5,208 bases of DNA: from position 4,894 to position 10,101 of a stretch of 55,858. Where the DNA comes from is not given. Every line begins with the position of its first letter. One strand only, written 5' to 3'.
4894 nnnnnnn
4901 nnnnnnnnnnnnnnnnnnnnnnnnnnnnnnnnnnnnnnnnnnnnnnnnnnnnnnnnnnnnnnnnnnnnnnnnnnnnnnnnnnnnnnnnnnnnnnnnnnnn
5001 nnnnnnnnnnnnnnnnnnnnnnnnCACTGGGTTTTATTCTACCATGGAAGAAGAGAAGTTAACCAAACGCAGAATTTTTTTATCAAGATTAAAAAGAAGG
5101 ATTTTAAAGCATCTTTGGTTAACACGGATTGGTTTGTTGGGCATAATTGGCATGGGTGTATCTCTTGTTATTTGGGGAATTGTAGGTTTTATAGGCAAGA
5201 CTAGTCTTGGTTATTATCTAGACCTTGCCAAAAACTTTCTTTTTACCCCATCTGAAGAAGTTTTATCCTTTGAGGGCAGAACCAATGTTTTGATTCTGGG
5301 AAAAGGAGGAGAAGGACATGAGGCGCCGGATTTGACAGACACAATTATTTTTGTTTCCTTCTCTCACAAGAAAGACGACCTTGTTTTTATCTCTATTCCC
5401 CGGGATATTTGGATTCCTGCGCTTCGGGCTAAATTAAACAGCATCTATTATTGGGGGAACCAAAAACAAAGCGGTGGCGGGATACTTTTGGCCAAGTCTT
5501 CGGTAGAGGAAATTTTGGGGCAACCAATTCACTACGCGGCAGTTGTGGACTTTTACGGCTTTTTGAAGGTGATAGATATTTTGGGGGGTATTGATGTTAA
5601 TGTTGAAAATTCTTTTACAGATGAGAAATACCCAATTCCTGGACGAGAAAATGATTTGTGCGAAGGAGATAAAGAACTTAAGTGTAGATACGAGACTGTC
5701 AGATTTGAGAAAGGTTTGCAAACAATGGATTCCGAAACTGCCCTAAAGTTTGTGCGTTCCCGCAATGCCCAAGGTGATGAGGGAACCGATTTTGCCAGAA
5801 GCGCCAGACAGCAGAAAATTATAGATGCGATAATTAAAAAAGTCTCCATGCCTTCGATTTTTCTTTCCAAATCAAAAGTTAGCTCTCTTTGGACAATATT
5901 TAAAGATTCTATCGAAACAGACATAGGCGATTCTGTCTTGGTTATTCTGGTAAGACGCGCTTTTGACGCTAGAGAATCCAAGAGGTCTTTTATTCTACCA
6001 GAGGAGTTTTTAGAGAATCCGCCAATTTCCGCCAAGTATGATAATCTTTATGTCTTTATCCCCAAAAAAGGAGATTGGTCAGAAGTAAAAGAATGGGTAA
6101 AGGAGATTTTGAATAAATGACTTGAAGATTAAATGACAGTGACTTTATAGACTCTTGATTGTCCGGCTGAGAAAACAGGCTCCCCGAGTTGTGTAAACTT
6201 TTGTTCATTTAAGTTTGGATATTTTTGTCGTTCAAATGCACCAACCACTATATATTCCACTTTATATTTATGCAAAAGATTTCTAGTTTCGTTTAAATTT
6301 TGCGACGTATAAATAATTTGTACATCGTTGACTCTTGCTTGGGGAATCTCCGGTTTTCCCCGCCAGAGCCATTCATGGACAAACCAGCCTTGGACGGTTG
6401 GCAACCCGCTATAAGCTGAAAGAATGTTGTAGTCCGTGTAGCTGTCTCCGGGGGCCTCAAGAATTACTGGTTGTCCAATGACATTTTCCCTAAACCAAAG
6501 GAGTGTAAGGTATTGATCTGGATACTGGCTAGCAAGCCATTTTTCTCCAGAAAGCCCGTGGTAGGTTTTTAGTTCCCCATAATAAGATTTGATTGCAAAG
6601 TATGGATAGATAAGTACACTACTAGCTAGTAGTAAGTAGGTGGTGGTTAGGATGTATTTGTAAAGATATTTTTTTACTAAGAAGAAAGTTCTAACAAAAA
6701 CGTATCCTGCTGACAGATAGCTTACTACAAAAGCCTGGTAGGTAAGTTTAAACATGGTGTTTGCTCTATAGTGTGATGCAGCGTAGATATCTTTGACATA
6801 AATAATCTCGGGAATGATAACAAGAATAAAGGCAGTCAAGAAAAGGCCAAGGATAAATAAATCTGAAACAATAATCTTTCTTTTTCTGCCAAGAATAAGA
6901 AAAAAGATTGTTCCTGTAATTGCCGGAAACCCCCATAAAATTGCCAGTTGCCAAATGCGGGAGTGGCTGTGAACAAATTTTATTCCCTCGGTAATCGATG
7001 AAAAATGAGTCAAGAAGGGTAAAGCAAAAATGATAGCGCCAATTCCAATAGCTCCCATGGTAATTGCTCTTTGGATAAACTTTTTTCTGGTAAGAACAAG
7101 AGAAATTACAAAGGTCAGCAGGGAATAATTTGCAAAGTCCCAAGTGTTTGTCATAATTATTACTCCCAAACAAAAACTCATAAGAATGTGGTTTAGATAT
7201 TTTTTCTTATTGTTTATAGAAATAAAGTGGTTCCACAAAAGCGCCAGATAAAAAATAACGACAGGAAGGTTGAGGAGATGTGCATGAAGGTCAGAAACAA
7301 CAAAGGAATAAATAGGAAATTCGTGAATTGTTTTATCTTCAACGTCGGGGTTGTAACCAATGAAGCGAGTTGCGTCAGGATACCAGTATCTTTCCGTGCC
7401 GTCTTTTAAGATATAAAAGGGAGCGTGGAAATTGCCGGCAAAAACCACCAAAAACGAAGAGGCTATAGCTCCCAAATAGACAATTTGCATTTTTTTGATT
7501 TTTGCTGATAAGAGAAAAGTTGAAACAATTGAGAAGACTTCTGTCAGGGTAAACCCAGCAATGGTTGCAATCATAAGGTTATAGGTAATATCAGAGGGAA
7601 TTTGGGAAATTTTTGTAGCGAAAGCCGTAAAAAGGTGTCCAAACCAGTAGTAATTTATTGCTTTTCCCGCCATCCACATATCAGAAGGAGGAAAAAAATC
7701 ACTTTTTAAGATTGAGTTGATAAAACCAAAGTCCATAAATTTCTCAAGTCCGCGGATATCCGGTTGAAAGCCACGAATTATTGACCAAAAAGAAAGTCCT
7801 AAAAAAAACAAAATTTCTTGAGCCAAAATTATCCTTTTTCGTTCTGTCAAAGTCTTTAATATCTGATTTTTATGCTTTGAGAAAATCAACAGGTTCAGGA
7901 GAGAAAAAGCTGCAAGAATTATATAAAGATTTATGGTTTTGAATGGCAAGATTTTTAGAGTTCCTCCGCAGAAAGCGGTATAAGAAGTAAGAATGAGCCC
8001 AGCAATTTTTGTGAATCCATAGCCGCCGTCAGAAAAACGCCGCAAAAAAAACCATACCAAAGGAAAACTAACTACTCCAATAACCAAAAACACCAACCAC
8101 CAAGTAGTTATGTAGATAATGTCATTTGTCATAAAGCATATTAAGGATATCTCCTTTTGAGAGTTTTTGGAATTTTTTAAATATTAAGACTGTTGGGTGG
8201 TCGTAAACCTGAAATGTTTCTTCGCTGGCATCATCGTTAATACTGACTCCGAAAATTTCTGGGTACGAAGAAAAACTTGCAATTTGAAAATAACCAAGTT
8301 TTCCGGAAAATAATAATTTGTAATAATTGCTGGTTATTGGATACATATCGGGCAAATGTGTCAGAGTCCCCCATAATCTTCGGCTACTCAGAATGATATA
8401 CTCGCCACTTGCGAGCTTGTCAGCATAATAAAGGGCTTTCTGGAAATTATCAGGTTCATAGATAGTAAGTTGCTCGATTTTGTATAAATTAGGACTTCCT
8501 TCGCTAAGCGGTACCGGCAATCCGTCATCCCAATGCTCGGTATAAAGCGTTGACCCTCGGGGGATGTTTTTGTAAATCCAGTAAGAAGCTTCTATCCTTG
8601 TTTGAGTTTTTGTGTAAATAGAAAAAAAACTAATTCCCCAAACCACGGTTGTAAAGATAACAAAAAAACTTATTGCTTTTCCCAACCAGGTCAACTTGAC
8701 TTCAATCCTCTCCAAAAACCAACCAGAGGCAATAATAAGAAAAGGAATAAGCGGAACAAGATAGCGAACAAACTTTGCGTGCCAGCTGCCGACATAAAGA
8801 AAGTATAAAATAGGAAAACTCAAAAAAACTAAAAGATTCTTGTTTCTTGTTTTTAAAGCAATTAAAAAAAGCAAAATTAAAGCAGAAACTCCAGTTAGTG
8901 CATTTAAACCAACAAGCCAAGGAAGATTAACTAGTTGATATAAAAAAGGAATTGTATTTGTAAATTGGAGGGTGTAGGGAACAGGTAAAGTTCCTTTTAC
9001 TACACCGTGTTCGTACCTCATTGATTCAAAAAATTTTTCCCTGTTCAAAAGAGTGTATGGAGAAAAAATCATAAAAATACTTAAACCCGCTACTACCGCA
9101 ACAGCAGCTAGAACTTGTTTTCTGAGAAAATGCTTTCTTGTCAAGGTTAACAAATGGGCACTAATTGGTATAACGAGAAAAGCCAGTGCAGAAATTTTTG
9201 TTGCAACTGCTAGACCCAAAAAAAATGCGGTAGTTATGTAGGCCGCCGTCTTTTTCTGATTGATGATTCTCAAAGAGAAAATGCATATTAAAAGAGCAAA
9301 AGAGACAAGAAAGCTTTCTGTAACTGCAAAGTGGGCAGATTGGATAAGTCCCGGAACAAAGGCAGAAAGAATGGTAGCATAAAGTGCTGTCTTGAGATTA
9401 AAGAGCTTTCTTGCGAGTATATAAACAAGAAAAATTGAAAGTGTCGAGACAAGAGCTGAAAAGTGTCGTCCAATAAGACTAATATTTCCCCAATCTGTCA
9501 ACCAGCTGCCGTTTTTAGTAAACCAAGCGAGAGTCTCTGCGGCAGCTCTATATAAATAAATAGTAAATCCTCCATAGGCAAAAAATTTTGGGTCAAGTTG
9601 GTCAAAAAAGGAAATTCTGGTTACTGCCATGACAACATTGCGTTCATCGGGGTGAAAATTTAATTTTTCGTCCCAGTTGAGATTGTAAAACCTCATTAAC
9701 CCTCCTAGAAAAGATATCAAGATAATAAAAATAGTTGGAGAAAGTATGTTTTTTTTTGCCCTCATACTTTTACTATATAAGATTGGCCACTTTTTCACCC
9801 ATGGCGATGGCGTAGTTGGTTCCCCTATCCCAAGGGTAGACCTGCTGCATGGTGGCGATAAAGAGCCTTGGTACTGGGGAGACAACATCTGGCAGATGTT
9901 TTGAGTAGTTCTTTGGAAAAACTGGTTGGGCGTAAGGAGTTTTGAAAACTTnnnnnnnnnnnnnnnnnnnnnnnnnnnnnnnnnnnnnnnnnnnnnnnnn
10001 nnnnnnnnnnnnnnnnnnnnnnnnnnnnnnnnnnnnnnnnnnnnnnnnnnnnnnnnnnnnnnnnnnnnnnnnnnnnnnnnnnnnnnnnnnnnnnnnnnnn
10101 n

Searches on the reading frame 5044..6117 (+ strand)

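Call 38: search_protein_families(library=pfam, proteins=[window:5044-6117:+], max_evalue=0.001)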
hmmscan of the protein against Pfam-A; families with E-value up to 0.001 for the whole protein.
window:5044-6117:+ (358 aa): 1 family
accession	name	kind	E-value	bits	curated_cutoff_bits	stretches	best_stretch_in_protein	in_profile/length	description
PF03816.19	LytR_cpsA_psr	-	2.1e-31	109.5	24.6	1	98-268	2-149/150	LytR_cpsA_psr family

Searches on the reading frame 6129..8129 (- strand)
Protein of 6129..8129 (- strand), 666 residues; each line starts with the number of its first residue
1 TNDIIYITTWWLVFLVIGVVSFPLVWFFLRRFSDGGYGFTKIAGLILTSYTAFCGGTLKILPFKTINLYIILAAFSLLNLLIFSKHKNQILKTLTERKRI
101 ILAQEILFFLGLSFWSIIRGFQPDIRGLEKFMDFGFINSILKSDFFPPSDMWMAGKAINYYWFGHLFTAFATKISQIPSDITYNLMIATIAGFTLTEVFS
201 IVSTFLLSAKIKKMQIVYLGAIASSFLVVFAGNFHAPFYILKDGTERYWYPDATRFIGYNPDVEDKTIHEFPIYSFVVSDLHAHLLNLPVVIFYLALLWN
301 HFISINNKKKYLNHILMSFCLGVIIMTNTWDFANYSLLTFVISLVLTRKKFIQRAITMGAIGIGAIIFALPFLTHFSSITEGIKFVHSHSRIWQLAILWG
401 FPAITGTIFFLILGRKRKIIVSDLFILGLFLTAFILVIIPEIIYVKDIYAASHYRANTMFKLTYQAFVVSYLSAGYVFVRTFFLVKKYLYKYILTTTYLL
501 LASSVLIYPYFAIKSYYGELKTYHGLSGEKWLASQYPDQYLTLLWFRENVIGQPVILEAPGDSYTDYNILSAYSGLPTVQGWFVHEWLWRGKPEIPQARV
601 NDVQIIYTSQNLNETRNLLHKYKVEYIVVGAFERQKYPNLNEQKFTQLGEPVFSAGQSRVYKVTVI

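Call 38: search_protein_families(library=pfam, proteins=[window:6129-8129:-], max_evalue=0.001)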
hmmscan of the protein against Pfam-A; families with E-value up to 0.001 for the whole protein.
window:6129-8129:- (666 aa): 1 family
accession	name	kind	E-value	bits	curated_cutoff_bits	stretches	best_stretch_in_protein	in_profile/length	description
PF10060.15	DUF2298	-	4e-96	323.3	27.8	2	48-413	2-386/488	Uncharacterized membrane protein (DUF2298)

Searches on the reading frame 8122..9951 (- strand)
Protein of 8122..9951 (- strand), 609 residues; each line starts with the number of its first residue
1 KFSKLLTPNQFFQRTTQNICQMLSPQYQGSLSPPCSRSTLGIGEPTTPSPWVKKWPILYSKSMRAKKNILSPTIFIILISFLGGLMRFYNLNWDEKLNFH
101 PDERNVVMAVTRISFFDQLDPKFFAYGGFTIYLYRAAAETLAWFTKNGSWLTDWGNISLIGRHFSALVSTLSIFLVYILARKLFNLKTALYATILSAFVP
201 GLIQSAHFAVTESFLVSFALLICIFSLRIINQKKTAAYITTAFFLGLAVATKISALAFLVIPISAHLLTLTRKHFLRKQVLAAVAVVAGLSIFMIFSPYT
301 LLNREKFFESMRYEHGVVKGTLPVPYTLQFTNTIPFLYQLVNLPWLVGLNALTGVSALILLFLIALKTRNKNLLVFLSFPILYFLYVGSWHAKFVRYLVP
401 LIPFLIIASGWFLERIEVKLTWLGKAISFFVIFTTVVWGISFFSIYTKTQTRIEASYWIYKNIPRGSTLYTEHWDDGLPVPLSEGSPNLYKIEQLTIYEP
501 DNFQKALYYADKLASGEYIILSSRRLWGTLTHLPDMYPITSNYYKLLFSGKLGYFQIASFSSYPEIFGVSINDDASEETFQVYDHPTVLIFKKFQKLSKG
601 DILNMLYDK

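Call 38: search_protein_families(library=pfam, proteins=[window:8122-9951:-], max_evalue=0.001)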
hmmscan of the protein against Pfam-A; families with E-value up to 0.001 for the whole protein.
window:8122-9951:- (609 aa): 3 families
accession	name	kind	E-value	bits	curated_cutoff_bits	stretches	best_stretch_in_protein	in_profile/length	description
PF13231.12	PMT_2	-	1.1e-12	48.8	26.1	1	143-294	8-155/160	Dolichyl-phosphate-mannose-protein mannosyltransferase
PF02366.24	PMT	-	1.5e-08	34.9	22.7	1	108-291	34-222/245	Dolichyl-phosphate-mannose-protein mannosyltransferase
PF03901.23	Glyco_transf_22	-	7.3e-05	22.6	23.8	0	347-452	263-371/414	Alg9-like mannosyltransferase family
